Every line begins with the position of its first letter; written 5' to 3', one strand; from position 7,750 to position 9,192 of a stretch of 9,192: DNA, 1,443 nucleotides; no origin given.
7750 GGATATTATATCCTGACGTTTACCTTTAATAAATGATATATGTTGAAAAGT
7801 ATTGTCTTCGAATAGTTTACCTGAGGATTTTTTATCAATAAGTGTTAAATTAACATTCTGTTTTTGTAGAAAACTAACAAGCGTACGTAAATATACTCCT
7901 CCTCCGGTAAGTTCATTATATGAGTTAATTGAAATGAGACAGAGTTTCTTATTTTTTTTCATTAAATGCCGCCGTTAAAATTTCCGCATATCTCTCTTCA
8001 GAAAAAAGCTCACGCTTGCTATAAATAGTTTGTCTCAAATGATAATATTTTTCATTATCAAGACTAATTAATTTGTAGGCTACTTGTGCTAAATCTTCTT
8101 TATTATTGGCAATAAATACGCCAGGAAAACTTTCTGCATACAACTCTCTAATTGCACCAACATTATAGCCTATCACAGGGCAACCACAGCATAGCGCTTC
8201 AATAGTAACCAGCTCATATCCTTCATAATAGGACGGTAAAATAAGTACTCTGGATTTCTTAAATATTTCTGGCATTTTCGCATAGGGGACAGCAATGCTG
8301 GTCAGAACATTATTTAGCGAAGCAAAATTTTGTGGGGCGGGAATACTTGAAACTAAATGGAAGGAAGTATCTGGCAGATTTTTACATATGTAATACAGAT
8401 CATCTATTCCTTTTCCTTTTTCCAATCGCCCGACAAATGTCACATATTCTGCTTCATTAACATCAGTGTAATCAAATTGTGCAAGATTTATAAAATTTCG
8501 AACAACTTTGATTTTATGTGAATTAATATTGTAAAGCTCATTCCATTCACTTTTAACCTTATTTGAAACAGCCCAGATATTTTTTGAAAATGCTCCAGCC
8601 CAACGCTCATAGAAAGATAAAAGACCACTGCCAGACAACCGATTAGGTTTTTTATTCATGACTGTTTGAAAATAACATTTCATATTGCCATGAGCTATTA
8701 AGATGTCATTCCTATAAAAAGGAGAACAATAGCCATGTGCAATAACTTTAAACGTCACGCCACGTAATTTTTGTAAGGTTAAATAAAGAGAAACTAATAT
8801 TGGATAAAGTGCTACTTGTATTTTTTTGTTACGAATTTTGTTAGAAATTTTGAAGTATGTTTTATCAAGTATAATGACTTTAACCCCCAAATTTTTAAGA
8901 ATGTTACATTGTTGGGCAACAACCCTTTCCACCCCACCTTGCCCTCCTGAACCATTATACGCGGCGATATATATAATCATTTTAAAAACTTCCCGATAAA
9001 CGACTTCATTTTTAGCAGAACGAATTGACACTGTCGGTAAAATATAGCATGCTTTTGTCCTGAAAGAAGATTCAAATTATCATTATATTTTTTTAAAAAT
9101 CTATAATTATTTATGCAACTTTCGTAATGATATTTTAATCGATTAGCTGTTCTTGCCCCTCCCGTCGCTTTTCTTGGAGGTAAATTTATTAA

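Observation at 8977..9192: Unlisted partial gene at the right edge, coupled to the first glycosyltransferase by an ATGA overlap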

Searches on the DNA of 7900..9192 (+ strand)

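Call 4: search_dna_similar(query=window:7900-9192:+, collection=ecoli_genomes, mode=near, max_rows=15)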
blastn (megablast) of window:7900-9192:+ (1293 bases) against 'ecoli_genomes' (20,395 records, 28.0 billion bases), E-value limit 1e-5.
Records with a match: 153; places in all: 153; records where one place covers at least 80% of the query: 153.
Genomes with a match: 153 of 5426; with a place that covers at least 80% of the query: 153. Places per genome that has any: lowest 1, median 1, highest 1. On chromosomes: 153 places; on plasmids: 0.
Best place of each record, by identity: >=99% 130; 95-99% 23.
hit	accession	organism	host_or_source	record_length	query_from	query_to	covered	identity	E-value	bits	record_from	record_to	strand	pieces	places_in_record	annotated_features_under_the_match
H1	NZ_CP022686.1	Escherichia coli Nissle 1917 strain Nissle 1917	Homo sapiens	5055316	1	1293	100%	100.0%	0e+0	2388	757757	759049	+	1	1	glycosyltransferase family 4 protein | glycosyltransferase family 2 protein | glycosyltransferase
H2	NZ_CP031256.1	Escherichia coli strain M16807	Homo sapiens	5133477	1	1293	100%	100.0%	0e+0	2388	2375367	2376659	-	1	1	glycosyltransferase family 4 protein | glycosyltransferase family 2 protein | glycosyltransferase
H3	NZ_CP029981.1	Escherichia coli strain 99-3165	missing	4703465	1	1293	100%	100.0%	0e+0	2388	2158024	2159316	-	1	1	glycosyltransferase family 4 protein | glycosyltransferase family 2 protein | glycosyltransferase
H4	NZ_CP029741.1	Escherichia coli strain AR_0085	missing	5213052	1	1293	100%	100.0%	0e+0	2388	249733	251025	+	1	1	glycosyltransferase family 4 protein | glycosyltransferase family 2 protein | glycosyltransferase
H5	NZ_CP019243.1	Escherichia coli strain Combat2C1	Homo sapiens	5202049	1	1293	100%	100.0%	0e+0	2388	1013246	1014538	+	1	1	glycosyltransferase family 4 protein | glycosyltransferase family 2 protein | glycosyltransferase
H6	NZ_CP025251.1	Escherichia coli strain BH100 substr. MG2017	Homo sapiens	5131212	1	1293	100%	100.0%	0e+0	2388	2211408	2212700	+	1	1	glycosyltransferase family 4 protein | glycosyltransferase family 2 protein | glycosyltransferase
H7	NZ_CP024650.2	Escherichia coli strain BH100 substr. MG2014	Homo sapiens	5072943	1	1293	100%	100.0%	0e+0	2388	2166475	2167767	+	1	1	glycosyltransferase family 4 protein | glycosyltransferase family 2 protein | glycosyltransferase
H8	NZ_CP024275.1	Escherichia coli O6:H16 strain M9682-C1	missing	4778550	1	1293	100%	100.0%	0e+0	2388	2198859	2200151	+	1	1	glycosyltransferase family 4 protein | glycosyltransferase family 2 protein | glycosyltransferase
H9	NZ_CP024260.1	Escherichia coli strain F5656C1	missing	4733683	1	1293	100%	100.0%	0e+0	2388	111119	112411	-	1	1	glycosyltransferase family 4 protein | glycosyltransferase family 2 protein | glycosyltransferase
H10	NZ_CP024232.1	Escherichia coli O6:H16 strain 2014EL-1346-6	missing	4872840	1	1293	100%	100.0%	0e+0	2388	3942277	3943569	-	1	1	glycosyltransferase family 4 protein | glycosyltransferase family 2 protein | glycosyltransferase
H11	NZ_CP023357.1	Escherichia coli strain 317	canine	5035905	1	1293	100%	100.0%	0e+0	2388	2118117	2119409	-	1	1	glycosyltransferase family 4 protein | glycosyltransferase family 2 protein | glycosyltransferase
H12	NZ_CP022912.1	Escherichia coli O6:H16 strain 2011EL-1370-2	Homo sapiens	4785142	1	1293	100%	100.0%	0e+0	2388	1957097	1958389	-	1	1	glycosyltransferase family 4 protein | glycosyltransferase family 2 protein | glycosyltransferase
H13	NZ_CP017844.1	Escherichia coli strain FMU073332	Homo sapiens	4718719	1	1293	100%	100.0%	0e+0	2388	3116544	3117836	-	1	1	glycosyltransferase family 4 protein | glycosyltransferase family 2 protein | glycosyltransferase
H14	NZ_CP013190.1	Escherichia coli strain FORC_031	Homo sapiens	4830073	1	1293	100%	100.0%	0e+0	2388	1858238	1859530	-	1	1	glycosyltransferase family 4 protein | glycosyltransferase family 2 protein | glycosyltransferase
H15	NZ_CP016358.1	Escherichia coli strain K-15KW01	Homo sapiens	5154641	1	1293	100%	100.0%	0e+0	2388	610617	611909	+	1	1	glycosyltransferase family 4 protein | glycosyltransferase family 2 protein | glycosyltransferase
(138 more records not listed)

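Call 6: get_annotated_region(hit=H1, flank=9000)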
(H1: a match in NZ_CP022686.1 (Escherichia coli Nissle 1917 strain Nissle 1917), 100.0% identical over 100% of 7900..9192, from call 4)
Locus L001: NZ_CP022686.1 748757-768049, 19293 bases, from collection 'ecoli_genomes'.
description: Escherichia coli Nissle 1917 chromosome, complete genome
organism: Escherichia coli Nissle 1917 strain Nissle 1917 (NCBI taxid 316435)
replicon: chromosome; assembly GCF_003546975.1
host: Homo sapiens; source: stool; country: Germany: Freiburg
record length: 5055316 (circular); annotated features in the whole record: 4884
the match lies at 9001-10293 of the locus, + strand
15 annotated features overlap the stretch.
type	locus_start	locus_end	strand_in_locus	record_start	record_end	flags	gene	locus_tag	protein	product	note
CDS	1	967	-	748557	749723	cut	ugd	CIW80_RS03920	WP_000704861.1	UDP-glucose 6-dehydrogenase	-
CDS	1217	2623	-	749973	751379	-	gndA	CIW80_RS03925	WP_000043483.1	NADP-dependent phosphogluconate dehydrogenase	-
CDS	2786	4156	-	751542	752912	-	cpsG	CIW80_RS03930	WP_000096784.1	colanic acid biosynthesis phosphomannomutase CpsG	-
CDS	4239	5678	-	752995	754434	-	cpsB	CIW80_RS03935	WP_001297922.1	mannose-1-phosphate guanyltransferase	-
CDS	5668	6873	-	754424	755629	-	-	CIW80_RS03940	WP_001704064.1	glycosyltransferase family 4 protein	-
CDS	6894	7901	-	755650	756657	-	galE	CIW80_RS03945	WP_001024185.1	UDP-glucose 4-epimerase GalE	-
CDS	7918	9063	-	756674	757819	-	-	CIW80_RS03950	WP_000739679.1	glycosyltransferase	-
CDS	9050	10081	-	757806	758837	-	-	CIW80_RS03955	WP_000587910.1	glycosyltransferase family 4 protein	-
CDS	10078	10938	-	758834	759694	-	-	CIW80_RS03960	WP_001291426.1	glycosyltransferase family 2 protein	-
CDS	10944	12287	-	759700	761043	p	wzy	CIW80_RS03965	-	O6 family O-antigen polymerase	internal stop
CDS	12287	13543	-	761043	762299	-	wzx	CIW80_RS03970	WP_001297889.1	O6 family O-antigen flippase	-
CDS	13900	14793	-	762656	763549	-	galF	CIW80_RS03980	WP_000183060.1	UTP--glucose-1-phosphate uridylyltransferase GalF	-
CDS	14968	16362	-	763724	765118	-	wcaM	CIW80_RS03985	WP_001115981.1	colanic acid biosynthesis protein WcaM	-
CDS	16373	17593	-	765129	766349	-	wcaL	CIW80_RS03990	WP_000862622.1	colanic acid biosynthesis glycosyltransferase WcaL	-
CDS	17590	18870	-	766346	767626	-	wcaK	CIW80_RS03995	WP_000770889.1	colanic acid biosynthesis pyruvyl transferase WcaK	-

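Call 13: search_dna_similar(query=window:8700-9192:+, collection=ecoli_genomes, mode=distant, max_rows=30, rows=spread)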
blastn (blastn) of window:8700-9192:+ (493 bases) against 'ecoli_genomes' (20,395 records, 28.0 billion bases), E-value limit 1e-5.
Records with a match: 153; places in all: 153; records where one place covers at least 80% of the query: 153.
Genomes with a match: 153 of 5426; with a place that covers at least 80% of the query: 153. Places per genome that has any: lowest 1, median 1, highest 1. On chromosomes: 153 places; on plasmids: 0.
Best place of each record, by identity: >=99% 130; 95-99% 23.
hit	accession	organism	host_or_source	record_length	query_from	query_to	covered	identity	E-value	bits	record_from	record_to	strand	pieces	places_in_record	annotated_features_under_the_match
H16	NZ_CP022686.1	Escherichia coli Nissle 1917 strain Nissle 1917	Homo sapiens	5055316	1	493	100%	100.0%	0e+0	890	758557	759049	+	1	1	glycosyltransferase family 4 protein | glycosyltransferase family 2 protein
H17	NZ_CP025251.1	Escherichia coli strain BH100 substr. MG2017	Homo sapiens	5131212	1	493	100%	100.0%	0e+0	890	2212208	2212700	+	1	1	glycosyltransferase family 4 protein | glycosyltransferase family 2 protein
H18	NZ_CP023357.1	Escherichia coli strain 317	canine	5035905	1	493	100%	100.0%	0e+0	890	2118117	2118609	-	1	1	glycosyltransferase family 4 protein | glycosyltransferase family 2 protein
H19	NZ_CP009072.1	Escherichia coli ATCC 25922 strain ATCC 25922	human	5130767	1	493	100%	100.0%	0e+0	890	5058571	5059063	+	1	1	glycosyltransferase family 4 protein | glycosyltransferase family 2 protein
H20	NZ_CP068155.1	Escherichia coli strain FDAARGOS_1077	missing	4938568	1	493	100%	100.0%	0e+0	890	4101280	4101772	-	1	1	glycosyltransferase family 4 protein | glycosyltransferase family 2 protein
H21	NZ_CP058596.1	Escherichia coli strain UPEC_U013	Homo sapiens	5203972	1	493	100%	100.0%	0e+0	890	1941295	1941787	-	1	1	glycosyltransferase family 4 protein | glycosyltransferase family 2 protein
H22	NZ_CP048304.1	Escherichia coli strain 9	environment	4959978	1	493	100%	100.0%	0e+0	890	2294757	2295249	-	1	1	glycosyltransferase family 4 protein | glycosyltransferase family 2 protein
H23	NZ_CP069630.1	Escherichia coli strain ESM2.2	not applicable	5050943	1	493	100%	100.0%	0e+0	890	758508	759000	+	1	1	glycosyltransferase family 4 protein | glycosyltransferase family 2 protein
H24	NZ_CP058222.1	Escherichia coli strain CFT073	Homo sapiens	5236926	1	493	100%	100.0%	0e+0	890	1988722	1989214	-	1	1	glycosyltransferase family 4 protein | glycosyltransferase family 2 protein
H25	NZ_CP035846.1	Escherichia coli strain TW10598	Homo sapiens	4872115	1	493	100%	100.0%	0e+0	890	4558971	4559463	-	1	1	glycosyltransferase family 4 protein | glycosyltransferase family 2 protein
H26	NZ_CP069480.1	Escherichia coli strain FDAARGOS_1257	Homo sapiens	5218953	1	493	100%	100.0%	0e+0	890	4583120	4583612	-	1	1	glycosyltransferase family 4 protein | glycosyltransferase family 2 protein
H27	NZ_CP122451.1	Escherichia coli strain 82.0312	Human urine sample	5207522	1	493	100%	100.0%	0e+0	890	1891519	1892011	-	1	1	glycosyltransferase family 4 protein | glycosyltransferase family 2 protein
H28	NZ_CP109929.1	Escherichia coli O6:K2:H1 strain C 691-04A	Homo sapiens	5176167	1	493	100%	100.0%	0e+0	890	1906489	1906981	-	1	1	glycosyltransferase family 4 protein | glycosyltransferase family 2 protein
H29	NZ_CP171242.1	Escherichia coli Nissle 1917 strain Nissle 1917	Homo sapiens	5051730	1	493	100%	100.0%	0e+0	890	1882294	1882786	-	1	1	glycosyltransferase family 4 protein | glycosyltransferase family 2 protein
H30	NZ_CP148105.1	Escherichia coli strain Nissle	missing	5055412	1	493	100%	100.0%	0e+0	890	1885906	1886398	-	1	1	glycosyltransferase family 4 protein | glycosyltransferase family 2 protein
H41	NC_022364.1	Escherichia coli LY180 strain LY180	-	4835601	1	493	100%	98.6%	0e+0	858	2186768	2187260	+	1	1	glycosyltransferase family 4 protein | glycosyltransferase family 2 protein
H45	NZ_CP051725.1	Escherichia coli strain SCU-112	Homo sapiens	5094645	1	493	100%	97.6%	0e+0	817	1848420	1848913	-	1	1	none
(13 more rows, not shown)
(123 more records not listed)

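Call 15: get_annotated_region(hit=H41, flank=1500)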
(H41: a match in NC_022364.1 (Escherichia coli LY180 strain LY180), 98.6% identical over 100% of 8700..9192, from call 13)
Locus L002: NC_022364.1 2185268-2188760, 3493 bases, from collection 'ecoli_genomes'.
description: Escherichia coli LY180, complete sequence
organism: Escherichia coli LY180 strain LY180 (NCBI taxid 1335916)
replicon: chromosome; assembly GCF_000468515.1
host: -; source: -; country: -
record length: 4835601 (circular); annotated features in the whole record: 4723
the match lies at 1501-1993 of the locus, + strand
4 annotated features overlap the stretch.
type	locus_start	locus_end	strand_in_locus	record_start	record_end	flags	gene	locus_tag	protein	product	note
CDS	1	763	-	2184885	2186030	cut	-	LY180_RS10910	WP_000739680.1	glycosyltransferase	-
CDS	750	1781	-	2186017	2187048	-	-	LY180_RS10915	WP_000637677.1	glycosyltransferase family 4 protein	-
CDS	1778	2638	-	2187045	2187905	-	-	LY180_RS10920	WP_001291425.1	glycosyltransferase family 2 protein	-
CDS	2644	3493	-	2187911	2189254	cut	wzy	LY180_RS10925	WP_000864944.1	O6 family O-antigen polymerase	-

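Call 16: get_annotated_region(hit=H45, flank=1500)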
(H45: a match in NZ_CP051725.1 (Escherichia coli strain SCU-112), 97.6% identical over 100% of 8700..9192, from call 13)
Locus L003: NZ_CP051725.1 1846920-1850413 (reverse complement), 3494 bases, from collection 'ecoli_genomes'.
description: Escherichia coli strain SCU-112 chromosome, complete genome
organism: Escherichia coli strain SCU-112 (NCBI taxid 562)
replicon: chromosome; assembly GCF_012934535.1
host: Homo sapiens; source: rectal swab from healthy college student; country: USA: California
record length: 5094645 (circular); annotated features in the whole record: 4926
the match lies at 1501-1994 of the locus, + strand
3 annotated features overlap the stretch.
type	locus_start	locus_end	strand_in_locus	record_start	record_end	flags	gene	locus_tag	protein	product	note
CDS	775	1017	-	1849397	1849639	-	-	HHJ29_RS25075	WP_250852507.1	hypothetical protein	-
CDS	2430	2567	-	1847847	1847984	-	-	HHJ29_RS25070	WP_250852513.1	glycosyltransferase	-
CDS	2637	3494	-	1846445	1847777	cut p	wzy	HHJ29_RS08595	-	O6 family O-antigen polymerase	frameshifted; internal stop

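Call 19: search_dna_similar(query=L002:1778-1838:+, collection=ecoli_genomes, mode=near, max_rows=30)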
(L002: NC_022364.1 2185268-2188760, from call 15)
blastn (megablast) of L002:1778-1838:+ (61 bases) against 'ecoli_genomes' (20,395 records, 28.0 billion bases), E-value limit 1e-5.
Records with a match: 153; places in all: 153; records where one place covers at least 80% of the query: 153.
Genomes with a match: 153 of 5426; with a place that covers at least 80% of the query: 153. Places per genome that has any: lowest 1, median 1, highest 1. On chromosomes: 153 places; on plasmids: 0.
Best place of each record, by identity: >=99% 22; 95-99% 131.
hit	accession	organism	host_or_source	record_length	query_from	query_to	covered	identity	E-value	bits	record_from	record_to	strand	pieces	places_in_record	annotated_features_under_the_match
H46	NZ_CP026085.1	Escherichia coli strain DH5alpha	-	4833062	1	61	100%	100.0%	5e-23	113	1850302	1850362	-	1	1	glycosyltransferase family 2 protein | glycosyltransferase family 4 protein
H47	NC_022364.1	Escherichia coli LY180 strain LY180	-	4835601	1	61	100%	100.0%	5e-23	113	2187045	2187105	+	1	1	glycosyltransferase family 2 protein | glycosyltransferase family 4 protein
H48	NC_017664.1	Escherichia coli W strain W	-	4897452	1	61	100%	100.0%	5e-23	113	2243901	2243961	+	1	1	glycosyltransferase family 2 protein | glycosyltransferase family 4 protein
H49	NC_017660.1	Escherichia coli KO11FL strain KO11FL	-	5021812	1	61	100%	100.0%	5e-23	113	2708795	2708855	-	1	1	glycosyltransferase family 2 protein | glycosyltransferase family 4 protein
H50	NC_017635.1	Escherichia coli W strain W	-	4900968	1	61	100%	100.0%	5e-23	113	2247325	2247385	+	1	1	glycosyltransferase family 2 protein | glycosyltransferase family 4 protein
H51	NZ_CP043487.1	Escherichia coli strain AQ15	missing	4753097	1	61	100%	100.0%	5e-23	113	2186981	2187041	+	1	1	glycosyltransferase family 2 protein | glycosyltransferase family 4 protein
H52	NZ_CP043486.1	Escherichia coli strain SL112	missing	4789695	1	61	100%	100.0%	5e-23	113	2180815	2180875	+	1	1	glycosyltransferase family 2 protein | glycosyltransferase family 4 protein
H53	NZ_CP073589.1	Escherichia coli strain MFDS1006657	Beef Ribs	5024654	1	61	100%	100.0%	5e-23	113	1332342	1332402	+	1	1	glycosyltransferase family 2 protein | glycosyltransferase family 4 protein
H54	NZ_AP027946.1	Escherichia coli strain VE-F10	-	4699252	1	61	100%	100.0%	5e-23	113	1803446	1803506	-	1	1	glycosyltransferase family 2 protein | glycosyltransferase family 4 protein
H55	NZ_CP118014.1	Escherichia coli strain B-766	Homo sapiens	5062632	1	61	100%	100.0%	5e-23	113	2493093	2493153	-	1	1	glycosyltransferase family 2 protein | glycosyltransferase family 4 protein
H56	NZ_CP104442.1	Escherichia coli strain HBUT-L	missing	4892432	1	61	100%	100.0%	5e-23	113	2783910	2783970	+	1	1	glycosyltransferase family 2 protein | glycosyltransferase family 4 protein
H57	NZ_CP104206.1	Escherichia coli strain hubt-sl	missing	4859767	1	61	100%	100.0%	5e-23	113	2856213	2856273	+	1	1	glycosyltransferase family 2 protein | glycosyltransferase family 4 protein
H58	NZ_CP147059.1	Escherichia coli strain JKHS016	hospital wastewater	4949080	1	61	100%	100.0%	5e-23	113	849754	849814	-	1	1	glycosyltransferase family 2 protein | glycosyltransferase family 4 protein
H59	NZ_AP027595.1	Escherichia coli strain LR-64-2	Homo sapiens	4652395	1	61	100%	100.0%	5e-23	113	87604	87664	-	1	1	glycosyltransferase family 2 protein | glycosyltransferase family 4 protein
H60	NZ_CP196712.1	Escherichia coli strain EC43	Bovine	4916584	1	61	100%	100.0%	5e-23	113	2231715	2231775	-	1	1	glycosyltransferase family 2 protein | glycosyltransferase family 4 protein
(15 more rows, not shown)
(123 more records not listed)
